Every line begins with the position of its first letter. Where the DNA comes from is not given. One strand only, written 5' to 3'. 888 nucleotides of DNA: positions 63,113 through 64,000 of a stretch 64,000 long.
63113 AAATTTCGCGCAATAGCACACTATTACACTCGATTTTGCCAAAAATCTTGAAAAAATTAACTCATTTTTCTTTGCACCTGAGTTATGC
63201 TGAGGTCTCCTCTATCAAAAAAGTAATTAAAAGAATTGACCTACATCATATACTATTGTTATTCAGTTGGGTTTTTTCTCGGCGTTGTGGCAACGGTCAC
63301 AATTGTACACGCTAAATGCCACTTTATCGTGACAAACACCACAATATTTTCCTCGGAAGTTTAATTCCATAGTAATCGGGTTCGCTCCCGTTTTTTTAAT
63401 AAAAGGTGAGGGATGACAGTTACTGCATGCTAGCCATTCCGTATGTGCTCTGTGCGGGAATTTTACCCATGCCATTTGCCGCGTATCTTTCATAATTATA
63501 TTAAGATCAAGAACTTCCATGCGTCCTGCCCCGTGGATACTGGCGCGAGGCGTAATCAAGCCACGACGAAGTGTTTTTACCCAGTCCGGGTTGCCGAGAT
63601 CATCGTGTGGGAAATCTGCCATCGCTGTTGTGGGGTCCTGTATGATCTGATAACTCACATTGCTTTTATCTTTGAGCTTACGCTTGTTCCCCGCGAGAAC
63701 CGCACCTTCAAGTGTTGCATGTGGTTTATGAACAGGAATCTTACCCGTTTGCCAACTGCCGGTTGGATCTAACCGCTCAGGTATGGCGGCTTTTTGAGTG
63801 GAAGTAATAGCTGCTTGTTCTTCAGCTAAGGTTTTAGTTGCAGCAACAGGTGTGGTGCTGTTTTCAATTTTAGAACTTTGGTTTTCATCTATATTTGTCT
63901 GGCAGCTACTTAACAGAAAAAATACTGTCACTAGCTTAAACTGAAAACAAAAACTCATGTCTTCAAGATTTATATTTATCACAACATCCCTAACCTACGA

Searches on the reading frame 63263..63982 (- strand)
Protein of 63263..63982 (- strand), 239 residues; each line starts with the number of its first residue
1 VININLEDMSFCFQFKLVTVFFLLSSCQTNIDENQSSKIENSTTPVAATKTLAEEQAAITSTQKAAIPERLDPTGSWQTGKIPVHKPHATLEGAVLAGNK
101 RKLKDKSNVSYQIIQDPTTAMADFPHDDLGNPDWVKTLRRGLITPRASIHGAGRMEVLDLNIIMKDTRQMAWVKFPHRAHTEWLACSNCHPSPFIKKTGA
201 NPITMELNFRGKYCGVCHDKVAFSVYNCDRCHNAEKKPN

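Call 4: search_protein_families(library=ncbifam, proteins=[window:63263-63982:-], max_evalue=0.01)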
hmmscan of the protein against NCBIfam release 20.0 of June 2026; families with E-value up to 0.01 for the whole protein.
window:63263-63982:- (239 aa): 2 families
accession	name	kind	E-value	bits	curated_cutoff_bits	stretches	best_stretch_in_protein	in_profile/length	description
TIGR04257.1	nanowire_3heme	domain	1.7e-17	63.3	40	1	166-233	6-75/75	c(7)-type cytochrome triheme domain-containing protein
NF043011.1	CytC7_Geobact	equivalog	5.7e-05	23.5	120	1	167-232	27-88/89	cytochrome c7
